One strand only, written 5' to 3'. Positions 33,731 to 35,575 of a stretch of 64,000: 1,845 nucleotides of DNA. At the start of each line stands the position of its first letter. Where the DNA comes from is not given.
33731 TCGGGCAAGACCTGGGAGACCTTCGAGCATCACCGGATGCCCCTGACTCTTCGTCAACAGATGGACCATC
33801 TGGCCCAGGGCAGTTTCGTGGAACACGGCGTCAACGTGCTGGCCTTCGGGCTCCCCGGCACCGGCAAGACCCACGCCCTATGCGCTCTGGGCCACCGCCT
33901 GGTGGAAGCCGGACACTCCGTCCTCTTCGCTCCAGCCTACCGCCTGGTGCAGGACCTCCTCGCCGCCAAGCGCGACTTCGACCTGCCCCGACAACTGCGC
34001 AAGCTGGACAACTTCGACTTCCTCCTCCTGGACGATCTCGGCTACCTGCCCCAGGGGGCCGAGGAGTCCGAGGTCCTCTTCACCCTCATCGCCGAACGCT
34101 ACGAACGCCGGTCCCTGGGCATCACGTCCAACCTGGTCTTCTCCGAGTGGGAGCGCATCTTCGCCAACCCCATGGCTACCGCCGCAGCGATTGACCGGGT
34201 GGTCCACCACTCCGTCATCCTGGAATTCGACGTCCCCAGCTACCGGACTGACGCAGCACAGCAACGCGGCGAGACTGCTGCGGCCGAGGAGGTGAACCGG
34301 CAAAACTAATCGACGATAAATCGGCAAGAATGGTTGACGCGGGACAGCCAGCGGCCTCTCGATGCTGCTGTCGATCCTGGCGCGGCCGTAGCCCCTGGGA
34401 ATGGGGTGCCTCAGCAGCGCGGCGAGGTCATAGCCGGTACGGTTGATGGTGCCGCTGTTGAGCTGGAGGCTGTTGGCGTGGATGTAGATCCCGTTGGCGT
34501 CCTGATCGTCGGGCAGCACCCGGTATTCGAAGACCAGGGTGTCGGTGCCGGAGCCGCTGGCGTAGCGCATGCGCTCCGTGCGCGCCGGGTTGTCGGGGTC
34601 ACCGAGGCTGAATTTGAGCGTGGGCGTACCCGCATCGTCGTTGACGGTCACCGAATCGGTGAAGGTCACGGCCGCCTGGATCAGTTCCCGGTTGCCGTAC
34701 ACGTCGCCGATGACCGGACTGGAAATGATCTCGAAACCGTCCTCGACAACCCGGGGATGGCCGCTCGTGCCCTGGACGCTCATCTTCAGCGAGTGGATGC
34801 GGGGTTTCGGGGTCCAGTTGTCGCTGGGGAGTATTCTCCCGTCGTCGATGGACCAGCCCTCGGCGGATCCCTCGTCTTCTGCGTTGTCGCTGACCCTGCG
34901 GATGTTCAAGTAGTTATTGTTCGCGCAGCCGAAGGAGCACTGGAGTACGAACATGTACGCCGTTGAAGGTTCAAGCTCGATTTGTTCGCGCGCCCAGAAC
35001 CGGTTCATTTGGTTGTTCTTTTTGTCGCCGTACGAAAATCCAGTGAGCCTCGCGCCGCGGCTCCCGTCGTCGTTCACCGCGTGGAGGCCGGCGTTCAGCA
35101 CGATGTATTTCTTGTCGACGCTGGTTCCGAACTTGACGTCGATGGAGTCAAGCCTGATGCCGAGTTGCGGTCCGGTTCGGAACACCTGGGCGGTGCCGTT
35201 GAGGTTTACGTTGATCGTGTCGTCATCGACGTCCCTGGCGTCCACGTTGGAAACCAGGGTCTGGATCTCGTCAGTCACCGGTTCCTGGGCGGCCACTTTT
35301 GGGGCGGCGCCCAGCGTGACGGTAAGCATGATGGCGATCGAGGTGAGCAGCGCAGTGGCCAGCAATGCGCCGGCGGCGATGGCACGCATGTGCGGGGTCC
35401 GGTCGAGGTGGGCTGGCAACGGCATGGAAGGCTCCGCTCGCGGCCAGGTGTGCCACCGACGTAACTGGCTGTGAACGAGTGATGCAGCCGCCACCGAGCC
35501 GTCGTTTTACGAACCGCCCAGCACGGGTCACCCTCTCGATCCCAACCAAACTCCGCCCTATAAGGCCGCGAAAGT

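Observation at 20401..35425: A ~4,200-aa adhesin gene cleanly knocked out by a fresh IS21 insertion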

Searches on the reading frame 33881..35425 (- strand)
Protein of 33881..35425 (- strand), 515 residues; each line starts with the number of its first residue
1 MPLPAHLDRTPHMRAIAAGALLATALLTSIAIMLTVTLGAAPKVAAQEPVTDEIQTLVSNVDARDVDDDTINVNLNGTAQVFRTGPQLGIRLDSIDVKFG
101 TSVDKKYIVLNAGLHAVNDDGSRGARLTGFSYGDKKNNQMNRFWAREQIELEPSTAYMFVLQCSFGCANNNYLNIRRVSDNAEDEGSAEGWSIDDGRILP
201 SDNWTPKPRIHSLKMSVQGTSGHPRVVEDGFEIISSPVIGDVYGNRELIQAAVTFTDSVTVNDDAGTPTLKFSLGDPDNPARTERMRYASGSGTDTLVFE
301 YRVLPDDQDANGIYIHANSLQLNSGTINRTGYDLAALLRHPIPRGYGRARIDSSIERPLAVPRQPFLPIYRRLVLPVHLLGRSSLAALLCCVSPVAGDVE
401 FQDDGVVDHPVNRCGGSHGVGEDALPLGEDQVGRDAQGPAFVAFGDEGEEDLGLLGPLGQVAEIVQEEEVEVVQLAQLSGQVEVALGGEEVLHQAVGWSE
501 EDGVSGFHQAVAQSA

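Call 45: list_cluster_members(proteins=[window:33881-35425:-, window:33881-35494:-, P0001, window:33881-35389:-])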
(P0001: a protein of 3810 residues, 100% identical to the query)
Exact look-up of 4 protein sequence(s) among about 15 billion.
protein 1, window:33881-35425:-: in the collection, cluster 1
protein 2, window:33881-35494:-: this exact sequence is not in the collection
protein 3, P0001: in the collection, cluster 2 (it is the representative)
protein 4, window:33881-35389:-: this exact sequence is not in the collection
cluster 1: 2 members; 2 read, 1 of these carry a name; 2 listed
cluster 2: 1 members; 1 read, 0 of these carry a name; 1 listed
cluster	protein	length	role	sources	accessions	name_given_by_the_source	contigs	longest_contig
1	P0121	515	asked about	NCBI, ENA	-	-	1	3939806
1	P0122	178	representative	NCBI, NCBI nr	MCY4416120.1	MAG: hypothetical protein OXE87_07405, partial [Chloroflexi bacterium] | hypothetical protein [Chloroflexota bacterium]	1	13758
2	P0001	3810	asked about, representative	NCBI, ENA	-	-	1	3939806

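Call 47: find_encoding_contigs(protein=P0122, flank=8000, max_places=4)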
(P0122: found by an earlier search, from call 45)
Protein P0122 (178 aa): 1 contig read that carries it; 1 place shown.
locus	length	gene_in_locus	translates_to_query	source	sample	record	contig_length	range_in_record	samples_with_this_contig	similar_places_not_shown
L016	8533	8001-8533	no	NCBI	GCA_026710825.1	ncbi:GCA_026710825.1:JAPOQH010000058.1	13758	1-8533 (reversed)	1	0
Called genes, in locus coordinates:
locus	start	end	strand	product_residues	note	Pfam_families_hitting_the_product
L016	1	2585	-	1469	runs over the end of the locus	PF23592:Cadherin_CELSR2_9th (faint), PF00028:Cadherin (weak), PF16709:SCAB-Ig (faint), PF00028:Cadherin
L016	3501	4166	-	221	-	PF00072:Response_reg, PF00196:GerE, PF08281:Sigma70_r4_2 (weak)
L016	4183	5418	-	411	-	PF07730:HisKA_3, PF02518:HATPase_c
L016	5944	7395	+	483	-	PF13560:HTH_31 (weak)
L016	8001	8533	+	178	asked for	?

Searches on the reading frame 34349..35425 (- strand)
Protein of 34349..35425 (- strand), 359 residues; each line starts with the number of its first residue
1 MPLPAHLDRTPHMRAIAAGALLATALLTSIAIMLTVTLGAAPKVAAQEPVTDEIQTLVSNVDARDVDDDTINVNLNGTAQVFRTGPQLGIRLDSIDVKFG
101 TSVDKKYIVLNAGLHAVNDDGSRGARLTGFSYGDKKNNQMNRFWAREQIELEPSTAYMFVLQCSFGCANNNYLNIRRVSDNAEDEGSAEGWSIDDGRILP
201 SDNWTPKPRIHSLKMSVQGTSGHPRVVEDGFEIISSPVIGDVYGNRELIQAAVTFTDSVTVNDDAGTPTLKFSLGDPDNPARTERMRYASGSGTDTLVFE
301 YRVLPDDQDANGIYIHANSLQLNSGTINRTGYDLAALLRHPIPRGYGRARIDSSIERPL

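Call 9: search_protein_families(library=pfam, proteins=[window:34349-35425:-], max_evalue=0.01)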
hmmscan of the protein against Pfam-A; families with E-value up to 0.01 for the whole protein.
window:34349-35425:- (359 aa): 0 families

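Call 11: search_protein_families(library=ncbifam, proteins=[window:34349-35425:-], max_evalue=0.01)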
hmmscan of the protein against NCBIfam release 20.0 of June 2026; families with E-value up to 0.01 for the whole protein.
window:34349-35425:- (359 aa): 1 family
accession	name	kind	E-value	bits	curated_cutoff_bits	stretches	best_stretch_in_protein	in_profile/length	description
NF041539.1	choice_anch_R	domain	3.6e-10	40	30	1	59-220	1-155/155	choice-of-anchor R domain-containing protein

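Call 16: find_related_loci(query=window:34349-35425:-, collection=genome_contigs, flank=10000)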
Query window:34349-35425:- (359 aa) in genome_contigs; peptide patterns used: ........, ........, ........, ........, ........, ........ (x = any residue, [..] = any of these).
119 stretches matched a pattern; 7 encode a relative of the query (tblastn E <= 1e-3); 6 distinct loci.
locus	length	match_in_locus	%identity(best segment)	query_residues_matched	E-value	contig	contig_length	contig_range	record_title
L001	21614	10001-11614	92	1-359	0e+0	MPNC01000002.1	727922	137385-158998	MAG: SAR202 cluster bacterium bin87 NODE_4_length_727922_cov_19.2168_ID_7, whole genome shotgun sequence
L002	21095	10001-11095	78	1-359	0e+0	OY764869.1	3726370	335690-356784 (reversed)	MAG: Dehalococcoidia bacterium isolate 68cf78b7-8a41-43a5-8848-46054f5a18e3 genome assembly, chromosome: 1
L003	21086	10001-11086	88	1-359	0e+0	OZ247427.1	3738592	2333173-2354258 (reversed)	MAG: Dehalococcoidia bacterium isolate b7f8797e-9f69-4263-9aa4-ebb5cb8f718b genome assembly, chromosome: 1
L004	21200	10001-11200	41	148-352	1e-14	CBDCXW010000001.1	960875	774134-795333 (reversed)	MAG: Dehalococcoidia bacterium isolate df45c49b-c266-4090-ac87-fb36498b7b26 genome assembly, contig: contig_1, whole gen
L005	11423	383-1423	37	231-347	1e-8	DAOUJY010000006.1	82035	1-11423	MAG TPA_asm: Dehalococcoidia bacterium isolate S34_283 k113_207566, whole genome shotgun sequence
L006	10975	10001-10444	29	79-220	3e-6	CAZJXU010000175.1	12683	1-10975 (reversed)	MAG TPA_asm: uncultured Spirochaetales bacterium isolate SRP338948_co1_33 genome assembly, contig: k141_512233, whole ge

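Call 33: search_solved_structures(query=window:34349-35425:-, max_evalue=1)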
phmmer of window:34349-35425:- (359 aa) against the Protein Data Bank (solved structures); distinct sequences matched with E-value up to 1: 0.
